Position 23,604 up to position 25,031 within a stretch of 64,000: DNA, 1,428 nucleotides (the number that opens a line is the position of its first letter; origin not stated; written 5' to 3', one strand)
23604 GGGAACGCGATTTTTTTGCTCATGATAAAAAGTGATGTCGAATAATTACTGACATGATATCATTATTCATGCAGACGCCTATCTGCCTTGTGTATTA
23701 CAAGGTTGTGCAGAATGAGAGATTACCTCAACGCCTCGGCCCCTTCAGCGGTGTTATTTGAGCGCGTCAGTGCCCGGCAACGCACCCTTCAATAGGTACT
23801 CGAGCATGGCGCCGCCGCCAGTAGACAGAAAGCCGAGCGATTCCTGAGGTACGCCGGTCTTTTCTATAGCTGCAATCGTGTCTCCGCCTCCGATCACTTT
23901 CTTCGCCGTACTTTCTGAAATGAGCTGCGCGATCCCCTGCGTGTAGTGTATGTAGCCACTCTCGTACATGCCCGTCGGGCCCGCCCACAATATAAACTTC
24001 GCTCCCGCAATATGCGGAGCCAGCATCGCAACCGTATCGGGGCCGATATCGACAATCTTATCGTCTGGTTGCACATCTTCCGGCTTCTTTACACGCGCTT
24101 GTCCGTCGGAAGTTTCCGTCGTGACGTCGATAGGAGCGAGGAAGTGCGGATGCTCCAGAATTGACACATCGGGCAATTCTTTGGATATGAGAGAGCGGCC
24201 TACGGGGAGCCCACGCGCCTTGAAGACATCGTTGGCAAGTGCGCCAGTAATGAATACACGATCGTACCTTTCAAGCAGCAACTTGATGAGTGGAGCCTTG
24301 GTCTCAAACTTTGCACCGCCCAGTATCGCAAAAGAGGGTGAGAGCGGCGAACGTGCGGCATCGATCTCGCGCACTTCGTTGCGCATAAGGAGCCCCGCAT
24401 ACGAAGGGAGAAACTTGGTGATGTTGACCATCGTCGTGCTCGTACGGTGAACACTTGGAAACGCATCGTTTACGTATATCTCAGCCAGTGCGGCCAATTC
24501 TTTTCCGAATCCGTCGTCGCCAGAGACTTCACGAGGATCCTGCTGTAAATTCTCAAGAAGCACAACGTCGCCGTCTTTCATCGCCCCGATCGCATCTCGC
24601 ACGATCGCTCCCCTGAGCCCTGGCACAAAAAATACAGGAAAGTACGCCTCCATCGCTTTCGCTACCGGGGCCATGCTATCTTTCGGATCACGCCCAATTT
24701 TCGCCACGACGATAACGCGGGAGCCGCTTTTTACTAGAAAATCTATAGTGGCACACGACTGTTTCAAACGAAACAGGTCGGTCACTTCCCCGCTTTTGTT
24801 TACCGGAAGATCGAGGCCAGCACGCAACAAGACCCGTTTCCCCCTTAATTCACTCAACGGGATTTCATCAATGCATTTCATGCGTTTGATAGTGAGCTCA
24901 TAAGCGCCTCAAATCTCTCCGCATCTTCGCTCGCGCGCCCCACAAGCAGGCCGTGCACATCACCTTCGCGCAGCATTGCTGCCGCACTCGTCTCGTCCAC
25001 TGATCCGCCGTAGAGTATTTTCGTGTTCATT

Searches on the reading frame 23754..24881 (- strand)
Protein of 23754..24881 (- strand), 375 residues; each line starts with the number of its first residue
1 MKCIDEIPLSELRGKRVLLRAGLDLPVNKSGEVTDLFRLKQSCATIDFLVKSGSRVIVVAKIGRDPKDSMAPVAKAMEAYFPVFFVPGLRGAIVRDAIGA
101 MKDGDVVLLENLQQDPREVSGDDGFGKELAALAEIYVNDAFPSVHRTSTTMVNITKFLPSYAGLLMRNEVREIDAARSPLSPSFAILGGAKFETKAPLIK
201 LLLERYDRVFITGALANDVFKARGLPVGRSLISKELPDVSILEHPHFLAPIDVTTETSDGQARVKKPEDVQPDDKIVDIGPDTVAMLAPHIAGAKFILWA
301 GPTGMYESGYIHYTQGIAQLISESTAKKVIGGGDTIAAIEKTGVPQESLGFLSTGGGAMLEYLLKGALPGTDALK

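Call 41: find_homologous_proteins(query=window:23754-24881:-, max_evalue=1e-60)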
Query window:23754-24881:- (375 aa): 4288 proteins with E <= 1e-60 among 8000 candidates; the best 120 are listed.
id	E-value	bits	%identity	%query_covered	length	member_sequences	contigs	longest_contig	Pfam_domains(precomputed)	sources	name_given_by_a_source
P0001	1.4e-242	823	100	100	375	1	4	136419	PF00162.25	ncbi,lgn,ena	-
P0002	9.0e-214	728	87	100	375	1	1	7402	PF00162.25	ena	-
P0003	7.5e-207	705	84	100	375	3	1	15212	PF00162.25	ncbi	-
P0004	2.4e-206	703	83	100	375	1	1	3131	PF00162.25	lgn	-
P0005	1.1e-203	695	82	100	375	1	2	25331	PF00162.25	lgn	-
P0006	3.0e-203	693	82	100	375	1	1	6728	PF00162.25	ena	-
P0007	4.1e-201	686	81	100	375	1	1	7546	PF00162.25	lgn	-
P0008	1.4e-200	684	82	100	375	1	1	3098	PF00162.25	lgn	-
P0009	1.7e-197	674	84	95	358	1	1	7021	PF00162.25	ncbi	-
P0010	1.2e-195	668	78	100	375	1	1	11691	PF00162.25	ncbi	-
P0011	2.5e-195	667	79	100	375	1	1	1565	PF00162.25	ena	-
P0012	2.9e-194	664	78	100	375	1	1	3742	PF00162.25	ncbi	-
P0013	5.3e-194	663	79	100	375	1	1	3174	PF00162.25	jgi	jgi:phosphoglycerate kinase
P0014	1.3e-193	662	79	100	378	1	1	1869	PF00162.25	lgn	-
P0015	2.0e-190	651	76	100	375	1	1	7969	PF00162.25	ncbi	-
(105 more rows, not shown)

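Call 42: find_encoding_contigs(protein=P0001, flank=10000, max_places=6)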
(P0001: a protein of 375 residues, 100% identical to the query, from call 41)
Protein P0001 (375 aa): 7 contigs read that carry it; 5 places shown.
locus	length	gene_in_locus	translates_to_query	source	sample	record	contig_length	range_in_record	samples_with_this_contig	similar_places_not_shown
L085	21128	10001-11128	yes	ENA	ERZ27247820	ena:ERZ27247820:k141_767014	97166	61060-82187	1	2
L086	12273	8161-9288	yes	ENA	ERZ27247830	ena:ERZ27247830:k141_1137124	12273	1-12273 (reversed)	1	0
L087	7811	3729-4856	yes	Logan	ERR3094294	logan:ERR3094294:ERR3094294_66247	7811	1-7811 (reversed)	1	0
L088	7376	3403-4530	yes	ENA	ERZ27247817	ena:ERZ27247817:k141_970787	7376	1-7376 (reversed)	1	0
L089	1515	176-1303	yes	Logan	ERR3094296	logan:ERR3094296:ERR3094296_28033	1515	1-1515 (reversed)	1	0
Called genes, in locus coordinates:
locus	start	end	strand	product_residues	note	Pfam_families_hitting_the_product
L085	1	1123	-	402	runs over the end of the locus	PF08529:NusA_N, PF00575:S1, PF13184:KH_NusA_1st, PF26594:KH_NusA_2nd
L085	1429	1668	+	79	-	-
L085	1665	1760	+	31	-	-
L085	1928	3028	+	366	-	PF03703:bPH_2, PF24649:DUF7642 (faint), PF03703:bPH_2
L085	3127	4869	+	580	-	PF05157:MshEN, PF00437:T2SSE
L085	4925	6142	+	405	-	PF00482:T2SSF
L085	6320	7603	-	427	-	-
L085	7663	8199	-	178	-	-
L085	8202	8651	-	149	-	-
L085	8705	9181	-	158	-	-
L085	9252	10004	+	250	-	PF00121:TIM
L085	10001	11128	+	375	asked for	PF00162:PGK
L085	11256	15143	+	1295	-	PF00801:PKD (faint), PF13385:Laminin_G_3, PF01471:PG_binding_1, PF18911:PKD_4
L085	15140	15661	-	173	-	PF11969:DcpS_C, PF01230:HIT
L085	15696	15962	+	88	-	-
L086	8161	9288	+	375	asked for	PF00162:PGK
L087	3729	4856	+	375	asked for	PF00162:PGK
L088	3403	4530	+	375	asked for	PF00162:PGK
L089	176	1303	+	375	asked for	PF00162:PGK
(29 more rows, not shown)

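Call 43: find_encoding_contigs(protein=P0003, flank=10000, max_places=4)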
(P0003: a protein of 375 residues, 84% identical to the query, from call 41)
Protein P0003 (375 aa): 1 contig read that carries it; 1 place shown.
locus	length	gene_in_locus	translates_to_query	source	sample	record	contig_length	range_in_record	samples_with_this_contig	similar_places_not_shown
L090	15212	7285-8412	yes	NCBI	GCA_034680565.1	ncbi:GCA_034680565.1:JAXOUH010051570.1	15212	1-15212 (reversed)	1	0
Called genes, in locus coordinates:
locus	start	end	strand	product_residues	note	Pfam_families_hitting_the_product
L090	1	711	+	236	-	?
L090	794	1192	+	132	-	-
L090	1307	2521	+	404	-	PF00482:T2SSF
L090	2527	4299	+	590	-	PF13620:CarboxypepD_reg (weak)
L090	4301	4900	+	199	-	-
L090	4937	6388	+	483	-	-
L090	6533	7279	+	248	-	PF00121:TIM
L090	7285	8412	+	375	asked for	PF00162:PGK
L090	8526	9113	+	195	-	-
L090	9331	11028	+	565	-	PF01471:PG_binding_1 (weak), PF00801:PKD (weak), PF00050:Kazal_1 (faint), PF18911:PKD_4 (weak)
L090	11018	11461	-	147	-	PF11969:DcpS_C, PF01230:HIT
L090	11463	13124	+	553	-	PF01368:DHH, PF02272:DHHA1 (weak), PF17768:RecJ_OB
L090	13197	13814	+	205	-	PF25231:DUF7847 (faint), PF06790:UPF0259 (weak), PF10110:GPDPase_memb (weak), PF06161:DUF975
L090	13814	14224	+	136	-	PF00075:RNase_H, PF13456:RVT_3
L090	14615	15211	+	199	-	?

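Call 44: find_encoding_contigs(protein=P0005, flank=10000, max_places=4)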
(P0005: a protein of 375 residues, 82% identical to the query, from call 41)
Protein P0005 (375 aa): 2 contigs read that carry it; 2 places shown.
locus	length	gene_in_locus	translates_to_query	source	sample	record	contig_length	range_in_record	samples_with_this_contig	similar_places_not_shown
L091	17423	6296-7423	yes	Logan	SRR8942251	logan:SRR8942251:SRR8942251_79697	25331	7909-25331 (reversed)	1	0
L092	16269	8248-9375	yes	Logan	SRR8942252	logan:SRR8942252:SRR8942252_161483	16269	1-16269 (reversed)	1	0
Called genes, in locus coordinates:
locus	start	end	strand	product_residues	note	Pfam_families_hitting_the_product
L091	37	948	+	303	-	PF00482:T2SSF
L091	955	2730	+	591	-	PF13620:CarboxypepD_reg (weak)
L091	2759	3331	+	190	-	-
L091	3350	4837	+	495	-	-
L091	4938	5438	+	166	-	-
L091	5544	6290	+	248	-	PF00121:TIM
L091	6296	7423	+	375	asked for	PF00162:PGK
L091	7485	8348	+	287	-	PF00574:CLP_protease (faint), PF01343:Peptidase_S49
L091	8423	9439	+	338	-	PF01471:PG_binding_1, PF18911:PKD_4 (weak), PF00801:PKD (faint)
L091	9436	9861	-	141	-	PF11969:DcpS_C, PF01230:HIT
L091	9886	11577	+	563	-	PF01368:DHH, PF02272:DHHA1 (weak), PF17768:RecJ_OB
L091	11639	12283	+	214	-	PF06790:UPF0259, PF06161:DUF975 (weak), PF10110:GPDPase_memb (weak)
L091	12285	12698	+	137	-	PF00075:RNase_H, PF13456:RVT_3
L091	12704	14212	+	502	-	PF13567:DUF4131, PF03772:Competence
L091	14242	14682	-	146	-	-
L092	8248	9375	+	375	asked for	PF00162:PGK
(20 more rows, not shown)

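Call 60: find_encoding_contigs(protein=P0002, flank=10000, max_places=3)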
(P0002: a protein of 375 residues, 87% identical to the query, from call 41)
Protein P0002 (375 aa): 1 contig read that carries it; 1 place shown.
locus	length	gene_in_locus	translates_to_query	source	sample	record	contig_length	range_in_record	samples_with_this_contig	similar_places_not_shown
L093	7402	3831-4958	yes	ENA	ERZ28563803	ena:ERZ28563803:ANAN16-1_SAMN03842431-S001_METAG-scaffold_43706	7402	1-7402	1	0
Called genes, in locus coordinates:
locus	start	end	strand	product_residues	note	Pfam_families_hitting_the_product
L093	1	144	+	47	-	?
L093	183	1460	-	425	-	-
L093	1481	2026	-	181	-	PF07963:N_methyl (faint)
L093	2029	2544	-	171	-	-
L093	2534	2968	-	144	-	-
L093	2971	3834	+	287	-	PF00121:TIM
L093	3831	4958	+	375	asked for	PF00162:PGK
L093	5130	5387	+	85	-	-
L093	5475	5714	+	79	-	-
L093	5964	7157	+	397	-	PF01471:PG_binding_1, PF18911:PKD_4, PF00801:PKD (weak)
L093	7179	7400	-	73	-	?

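Call 61: find_encoding_contigs(protein=P0009, flank=10000, max_places=3)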
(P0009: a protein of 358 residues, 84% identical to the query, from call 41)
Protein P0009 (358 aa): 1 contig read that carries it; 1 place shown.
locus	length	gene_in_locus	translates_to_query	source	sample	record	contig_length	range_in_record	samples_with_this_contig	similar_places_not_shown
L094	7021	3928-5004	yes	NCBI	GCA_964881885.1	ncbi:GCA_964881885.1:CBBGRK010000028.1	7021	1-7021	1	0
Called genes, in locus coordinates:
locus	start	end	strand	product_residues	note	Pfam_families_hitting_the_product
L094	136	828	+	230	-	-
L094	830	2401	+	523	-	-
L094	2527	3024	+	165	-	-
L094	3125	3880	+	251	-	PF00121:TIM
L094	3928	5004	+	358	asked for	PF00162:PGK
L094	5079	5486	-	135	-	PF11969:DcpS_C, PF01230:HIT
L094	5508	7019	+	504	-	?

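Call 62: find_encoding_contigs(protein=P0006, flank=10000, max_places=3)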
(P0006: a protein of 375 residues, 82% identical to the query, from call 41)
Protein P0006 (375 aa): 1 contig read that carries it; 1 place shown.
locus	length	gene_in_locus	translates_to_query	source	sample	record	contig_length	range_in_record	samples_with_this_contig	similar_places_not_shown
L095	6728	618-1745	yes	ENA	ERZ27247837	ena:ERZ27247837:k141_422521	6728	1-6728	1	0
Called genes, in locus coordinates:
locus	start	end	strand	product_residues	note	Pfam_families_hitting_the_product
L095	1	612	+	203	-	?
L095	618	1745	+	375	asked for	PF00162:PGK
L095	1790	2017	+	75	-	-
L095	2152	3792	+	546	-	PF01471:PG_binding_1, PF00801:PKD (weak), PF18911:PKD_4 (weak)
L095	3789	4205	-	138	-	PF11969:DcpS_C, PF01230:HIT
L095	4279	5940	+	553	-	PF01368:DHH, PF02272:DHHA1 (weak), PF17768:RecJ_OB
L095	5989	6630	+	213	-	PF25231:DUF7847 (faint), PF06790:UPF0259, PF06161:DUF975 (weak), PF10110:GPDPase_memb (weak)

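Call 63: find_encoding_contigs(protein=P0007, flank=10000, max_places=3)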
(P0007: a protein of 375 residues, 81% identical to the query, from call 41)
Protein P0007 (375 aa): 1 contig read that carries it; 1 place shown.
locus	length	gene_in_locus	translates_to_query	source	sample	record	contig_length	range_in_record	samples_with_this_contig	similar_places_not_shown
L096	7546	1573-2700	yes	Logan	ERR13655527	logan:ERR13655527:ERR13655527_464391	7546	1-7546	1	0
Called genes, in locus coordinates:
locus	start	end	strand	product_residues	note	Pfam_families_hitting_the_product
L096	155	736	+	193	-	-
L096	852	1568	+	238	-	PF00121:TIM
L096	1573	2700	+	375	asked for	PF00162:PGK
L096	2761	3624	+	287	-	PF00574:CLP_protease (faint), PF01343:Peptidase_S49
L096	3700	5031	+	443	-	PF01471:PG_binding_1, PF00801:PKD (weak), PF18911:PKD_4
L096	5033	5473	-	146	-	PF11969:DcpS_C, PF01230:HIT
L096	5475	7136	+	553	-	PF01368:DHH, PF02272:DHHA1 (weak), PF17768:RecJ_OB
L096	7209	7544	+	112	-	?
